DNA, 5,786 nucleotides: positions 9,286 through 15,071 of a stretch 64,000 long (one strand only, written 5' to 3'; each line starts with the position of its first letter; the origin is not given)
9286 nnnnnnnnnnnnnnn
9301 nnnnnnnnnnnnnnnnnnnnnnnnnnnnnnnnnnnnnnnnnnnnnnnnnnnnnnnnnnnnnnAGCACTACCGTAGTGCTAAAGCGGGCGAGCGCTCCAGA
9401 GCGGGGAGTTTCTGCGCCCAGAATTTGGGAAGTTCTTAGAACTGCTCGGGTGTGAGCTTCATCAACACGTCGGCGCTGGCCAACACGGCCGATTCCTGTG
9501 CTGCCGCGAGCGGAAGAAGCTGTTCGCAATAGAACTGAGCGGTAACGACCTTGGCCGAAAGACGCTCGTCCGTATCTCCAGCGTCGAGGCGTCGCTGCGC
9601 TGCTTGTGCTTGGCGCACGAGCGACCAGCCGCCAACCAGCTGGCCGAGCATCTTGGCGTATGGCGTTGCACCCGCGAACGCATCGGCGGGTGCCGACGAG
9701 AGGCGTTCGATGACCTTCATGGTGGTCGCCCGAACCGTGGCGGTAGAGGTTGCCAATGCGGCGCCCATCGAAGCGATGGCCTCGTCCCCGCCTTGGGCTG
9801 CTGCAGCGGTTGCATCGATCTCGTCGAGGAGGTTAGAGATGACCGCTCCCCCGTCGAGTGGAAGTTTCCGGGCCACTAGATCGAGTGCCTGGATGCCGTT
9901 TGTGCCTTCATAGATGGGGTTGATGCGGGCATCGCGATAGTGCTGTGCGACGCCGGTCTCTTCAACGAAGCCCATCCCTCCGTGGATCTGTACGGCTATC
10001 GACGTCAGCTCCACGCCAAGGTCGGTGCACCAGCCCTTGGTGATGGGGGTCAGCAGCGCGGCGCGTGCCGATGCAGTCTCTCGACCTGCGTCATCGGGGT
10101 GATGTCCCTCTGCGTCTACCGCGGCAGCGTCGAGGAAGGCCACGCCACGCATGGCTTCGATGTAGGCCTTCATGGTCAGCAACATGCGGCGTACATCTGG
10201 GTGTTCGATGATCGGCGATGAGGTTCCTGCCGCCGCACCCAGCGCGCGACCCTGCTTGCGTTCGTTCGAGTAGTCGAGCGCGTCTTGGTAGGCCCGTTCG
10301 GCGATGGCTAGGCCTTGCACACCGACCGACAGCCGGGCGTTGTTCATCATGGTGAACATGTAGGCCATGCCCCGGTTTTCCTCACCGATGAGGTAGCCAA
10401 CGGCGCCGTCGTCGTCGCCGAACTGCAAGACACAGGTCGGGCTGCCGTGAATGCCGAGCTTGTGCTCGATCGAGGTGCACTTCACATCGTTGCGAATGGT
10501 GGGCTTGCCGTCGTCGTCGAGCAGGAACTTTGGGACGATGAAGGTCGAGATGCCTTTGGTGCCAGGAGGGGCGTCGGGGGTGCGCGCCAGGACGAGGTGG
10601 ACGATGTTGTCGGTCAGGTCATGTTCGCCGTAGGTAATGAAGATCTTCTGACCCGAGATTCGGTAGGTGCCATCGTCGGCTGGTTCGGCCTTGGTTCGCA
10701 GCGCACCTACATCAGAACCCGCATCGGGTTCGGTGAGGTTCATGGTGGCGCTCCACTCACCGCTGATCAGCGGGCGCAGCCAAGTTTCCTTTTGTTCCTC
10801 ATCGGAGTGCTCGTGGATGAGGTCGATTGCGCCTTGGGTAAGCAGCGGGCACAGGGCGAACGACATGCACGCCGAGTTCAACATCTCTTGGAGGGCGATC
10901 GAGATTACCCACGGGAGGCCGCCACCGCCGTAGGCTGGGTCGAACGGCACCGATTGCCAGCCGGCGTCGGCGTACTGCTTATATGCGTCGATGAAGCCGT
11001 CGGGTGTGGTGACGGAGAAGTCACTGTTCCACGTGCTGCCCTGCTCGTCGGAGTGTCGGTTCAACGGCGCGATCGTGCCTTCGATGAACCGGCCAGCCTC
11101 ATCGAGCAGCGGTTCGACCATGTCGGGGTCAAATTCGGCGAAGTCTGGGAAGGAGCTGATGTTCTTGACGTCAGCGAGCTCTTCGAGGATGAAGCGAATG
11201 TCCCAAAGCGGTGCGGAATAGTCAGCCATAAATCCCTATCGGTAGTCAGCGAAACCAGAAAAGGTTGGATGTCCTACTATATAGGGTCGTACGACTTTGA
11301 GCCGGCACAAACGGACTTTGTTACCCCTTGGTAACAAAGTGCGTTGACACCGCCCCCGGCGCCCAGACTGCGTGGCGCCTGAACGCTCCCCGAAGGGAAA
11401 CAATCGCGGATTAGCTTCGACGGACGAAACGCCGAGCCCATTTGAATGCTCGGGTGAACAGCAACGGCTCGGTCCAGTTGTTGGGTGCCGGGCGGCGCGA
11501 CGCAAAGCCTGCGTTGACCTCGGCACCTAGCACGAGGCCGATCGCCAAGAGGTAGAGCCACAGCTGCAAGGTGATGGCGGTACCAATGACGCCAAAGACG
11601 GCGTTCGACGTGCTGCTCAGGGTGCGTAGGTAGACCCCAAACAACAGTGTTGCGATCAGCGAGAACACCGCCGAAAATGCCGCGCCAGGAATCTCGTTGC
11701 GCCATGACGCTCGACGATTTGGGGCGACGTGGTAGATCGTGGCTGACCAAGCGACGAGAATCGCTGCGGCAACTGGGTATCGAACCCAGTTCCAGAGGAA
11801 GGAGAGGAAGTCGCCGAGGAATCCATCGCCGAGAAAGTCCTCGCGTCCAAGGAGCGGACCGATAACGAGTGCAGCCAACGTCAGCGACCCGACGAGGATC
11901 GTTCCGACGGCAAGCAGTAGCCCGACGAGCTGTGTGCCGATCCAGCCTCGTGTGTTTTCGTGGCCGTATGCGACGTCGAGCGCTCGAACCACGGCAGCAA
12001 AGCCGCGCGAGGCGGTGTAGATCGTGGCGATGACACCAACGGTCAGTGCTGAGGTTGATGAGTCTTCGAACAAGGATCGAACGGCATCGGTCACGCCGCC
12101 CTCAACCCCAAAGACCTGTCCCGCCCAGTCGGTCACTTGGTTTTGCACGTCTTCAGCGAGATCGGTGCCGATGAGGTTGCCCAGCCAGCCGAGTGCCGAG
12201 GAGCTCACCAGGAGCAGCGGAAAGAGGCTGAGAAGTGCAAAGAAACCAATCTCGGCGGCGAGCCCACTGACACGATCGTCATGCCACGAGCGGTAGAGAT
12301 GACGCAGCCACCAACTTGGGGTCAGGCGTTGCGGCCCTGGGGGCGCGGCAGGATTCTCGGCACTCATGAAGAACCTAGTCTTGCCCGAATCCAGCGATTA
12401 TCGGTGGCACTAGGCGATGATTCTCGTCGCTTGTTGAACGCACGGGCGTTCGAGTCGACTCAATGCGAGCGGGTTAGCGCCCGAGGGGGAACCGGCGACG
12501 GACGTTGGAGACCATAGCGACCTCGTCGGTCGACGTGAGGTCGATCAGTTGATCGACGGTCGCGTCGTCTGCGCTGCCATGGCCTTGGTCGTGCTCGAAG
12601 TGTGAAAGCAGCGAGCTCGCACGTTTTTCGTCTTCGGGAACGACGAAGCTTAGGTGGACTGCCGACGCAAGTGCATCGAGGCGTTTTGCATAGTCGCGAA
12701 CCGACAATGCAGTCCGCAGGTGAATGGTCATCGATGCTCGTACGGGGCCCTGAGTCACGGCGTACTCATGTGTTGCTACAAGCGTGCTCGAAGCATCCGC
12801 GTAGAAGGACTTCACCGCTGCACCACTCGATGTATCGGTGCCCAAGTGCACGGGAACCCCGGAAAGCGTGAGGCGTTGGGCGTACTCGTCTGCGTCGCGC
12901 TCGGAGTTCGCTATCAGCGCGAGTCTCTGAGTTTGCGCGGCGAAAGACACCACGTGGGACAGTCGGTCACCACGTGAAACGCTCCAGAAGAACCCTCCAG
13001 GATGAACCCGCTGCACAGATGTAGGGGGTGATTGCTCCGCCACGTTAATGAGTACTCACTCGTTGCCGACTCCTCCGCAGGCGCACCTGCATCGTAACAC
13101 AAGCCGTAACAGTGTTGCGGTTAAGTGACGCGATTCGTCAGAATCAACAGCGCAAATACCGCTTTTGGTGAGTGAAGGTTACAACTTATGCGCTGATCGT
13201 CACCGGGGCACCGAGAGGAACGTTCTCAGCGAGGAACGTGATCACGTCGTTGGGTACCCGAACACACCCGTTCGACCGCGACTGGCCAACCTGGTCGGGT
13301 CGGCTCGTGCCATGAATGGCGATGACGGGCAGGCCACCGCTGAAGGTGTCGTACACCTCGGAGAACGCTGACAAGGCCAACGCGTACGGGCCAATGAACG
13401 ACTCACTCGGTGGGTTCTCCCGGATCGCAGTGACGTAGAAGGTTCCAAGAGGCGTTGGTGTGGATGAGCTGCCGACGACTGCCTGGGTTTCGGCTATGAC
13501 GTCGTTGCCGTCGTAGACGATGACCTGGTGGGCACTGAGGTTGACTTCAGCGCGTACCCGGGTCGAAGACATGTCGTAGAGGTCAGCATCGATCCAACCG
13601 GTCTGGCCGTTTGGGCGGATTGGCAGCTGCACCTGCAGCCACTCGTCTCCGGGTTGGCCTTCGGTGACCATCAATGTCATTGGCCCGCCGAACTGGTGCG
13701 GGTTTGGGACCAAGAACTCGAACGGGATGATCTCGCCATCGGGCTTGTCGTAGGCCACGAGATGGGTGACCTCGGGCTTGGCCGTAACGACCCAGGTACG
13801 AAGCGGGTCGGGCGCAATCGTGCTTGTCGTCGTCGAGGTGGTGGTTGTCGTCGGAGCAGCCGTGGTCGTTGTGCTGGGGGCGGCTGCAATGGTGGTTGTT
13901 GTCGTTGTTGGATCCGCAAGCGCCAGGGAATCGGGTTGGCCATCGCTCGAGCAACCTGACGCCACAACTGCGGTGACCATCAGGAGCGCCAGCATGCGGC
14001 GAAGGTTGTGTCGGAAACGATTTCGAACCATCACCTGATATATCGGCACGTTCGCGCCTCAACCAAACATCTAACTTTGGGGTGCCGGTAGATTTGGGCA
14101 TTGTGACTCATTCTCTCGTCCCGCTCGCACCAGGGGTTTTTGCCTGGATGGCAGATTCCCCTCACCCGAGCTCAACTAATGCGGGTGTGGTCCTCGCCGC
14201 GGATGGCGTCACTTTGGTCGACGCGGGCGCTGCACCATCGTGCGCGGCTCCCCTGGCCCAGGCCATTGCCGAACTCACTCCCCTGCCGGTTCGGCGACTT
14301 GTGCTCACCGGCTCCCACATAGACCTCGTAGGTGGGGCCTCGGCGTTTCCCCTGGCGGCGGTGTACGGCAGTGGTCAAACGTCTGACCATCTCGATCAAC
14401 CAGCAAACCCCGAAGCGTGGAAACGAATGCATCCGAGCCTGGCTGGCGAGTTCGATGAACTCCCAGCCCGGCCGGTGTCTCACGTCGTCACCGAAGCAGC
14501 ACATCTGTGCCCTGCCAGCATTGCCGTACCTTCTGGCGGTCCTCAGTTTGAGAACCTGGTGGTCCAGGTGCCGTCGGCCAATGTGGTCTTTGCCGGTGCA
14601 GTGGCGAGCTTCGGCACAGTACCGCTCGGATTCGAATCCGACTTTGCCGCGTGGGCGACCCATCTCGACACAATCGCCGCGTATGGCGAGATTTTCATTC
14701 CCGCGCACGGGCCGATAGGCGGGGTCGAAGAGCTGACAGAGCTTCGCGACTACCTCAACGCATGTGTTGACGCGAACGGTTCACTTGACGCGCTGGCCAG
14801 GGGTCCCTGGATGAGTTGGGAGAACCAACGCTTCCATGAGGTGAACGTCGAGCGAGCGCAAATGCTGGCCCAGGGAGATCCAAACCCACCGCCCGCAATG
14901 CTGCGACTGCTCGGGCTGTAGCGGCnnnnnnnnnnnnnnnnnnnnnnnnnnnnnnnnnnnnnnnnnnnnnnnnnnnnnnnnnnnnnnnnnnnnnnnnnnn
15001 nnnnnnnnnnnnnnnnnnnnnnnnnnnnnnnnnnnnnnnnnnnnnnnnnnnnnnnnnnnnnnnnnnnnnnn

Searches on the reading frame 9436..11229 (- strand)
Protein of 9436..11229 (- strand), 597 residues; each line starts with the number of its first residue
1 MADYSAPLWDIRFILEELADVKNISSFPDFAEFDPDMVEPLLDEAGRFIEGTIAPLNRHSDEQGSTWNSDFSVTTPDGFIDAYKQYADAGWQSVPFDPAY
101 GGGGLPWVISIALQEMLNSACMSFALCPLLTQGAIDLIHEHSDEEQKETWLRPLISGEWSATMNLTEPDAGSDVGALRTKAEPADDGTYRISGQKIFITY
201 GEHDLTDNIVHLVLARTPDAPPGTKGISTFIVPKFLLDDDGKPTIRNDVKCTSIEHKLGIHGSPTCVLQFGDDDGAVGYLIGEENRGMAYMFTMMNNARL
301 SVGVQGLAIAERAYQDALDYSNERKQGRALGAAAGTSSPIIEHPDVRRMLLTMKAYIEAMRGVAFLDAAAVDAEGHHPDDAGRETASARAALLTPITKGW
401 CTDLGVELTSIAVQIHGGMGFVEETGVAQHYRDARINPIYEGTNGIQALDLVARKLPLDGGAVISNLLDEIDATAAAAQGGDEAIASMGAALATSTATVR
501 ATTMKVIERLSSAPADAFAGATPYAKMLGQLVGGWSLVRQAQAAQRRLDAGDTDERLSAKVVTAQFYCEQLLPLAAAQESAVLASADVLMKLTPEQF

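Call 58: search_protein_families(library=pfam, proteins=[window:9436-11229:-], max_evalue=0.001)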
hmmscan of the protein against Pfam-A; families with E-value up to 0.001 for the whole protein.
window:9436-11229:- (597 aa): 6 families
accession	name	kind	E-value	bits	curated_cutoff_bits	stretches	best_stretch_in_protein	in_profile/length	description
PF00441.29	Acyl-CoA_dh_1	-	3.5e-28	99.1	22.4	1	285-454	1-148/150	Acyl-CoA dehydrogenase, C-terminal domain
PF12806.12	Acyl-CoA_dh_C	-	8e-26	91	30.3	1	467-592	1-123/124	Acetyl-CoA dehydrogenase C-terminal like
PF02770.24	Acyl-CoA_dh_M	-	3.6e-15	56.4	33.3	1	163-271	2-95/97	Acyl-CoA dehydrogenase, middle domain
PF02771.21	Acyl-CoA_dh_N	-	1.3e-13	51.7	22.9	1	41-158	7-113/113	Acyl-CoA dehydrogenase, N-terminal domain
PF22924.1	ACOX_C_alpha1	-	4.9e-09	36.7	27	1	294-447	3-160/169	Acyl-CoA oxidase, C-alpha1 domain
PF08028.16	Acyl-CoA_dh_2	-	1.9e-07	31.9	22.7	1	302-444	3-133/134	Acyl-CoA dehydrogenase, C-terminal domain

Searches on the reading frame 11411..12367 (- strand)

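Call 58: search_protein_families(library=pfam, proteins=[window:11411-12367:-], max_evalue=0.001)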
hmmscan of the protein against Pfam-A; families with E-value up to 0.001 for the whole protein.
window:11411-12367:- (318 aa): 1 family
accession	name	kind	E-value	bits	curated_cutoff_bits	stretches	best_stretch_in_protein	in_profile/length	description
PF03631.20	Virul_fac_BrkB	-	2.4e-48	165.5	33.7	1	30-291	2-258/259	Virulence factor BrkB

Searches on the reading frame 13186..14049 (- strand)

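Call 58: search_protein_families(library=pfam, proteins=[window:13186-14049:-], max_evalue=0.001)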
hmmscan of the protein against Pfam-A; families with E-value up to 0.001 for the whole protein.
window:13186-14049:- (287 aa): 1 family
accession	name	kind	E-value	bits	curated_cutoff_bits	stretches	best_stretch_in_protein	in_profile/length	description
PF03734.19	YkuD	-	8.1e-21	75.6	23.4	1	166-285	3-146/146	L,D-transpeptidase catalytic domain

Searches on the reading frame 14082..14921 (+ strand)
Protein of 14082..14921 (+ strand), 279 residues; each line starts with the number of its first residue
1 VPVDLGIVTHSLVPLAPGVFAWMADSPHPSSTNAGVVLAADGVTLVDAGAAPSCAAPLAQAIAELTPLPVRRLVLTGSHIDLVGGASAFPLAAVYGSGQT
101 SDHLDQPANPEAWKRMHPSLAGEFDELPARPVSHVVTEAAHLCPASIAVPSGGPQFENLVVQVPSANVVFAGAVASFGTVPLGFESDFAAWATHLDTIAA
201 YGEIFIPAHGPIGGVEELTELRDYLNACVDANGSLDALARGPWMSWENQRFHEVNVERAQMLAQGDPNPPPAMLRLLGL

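Call 58: search_protein_families(library=pfam, proteins=[window:14082-14921:+], max_evalue=0.001)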
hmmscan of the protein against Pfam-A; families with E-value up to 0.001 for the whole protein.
window:14082-14921:+ (279 aa): 1 family
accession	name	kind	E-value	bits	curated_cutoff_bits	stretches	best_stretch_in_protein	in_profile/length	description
PF00753.33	Lactamase_B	-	2.3e-08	34.6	22.7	1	30-172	4-148/196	Metallo-beta-lactamase superfamily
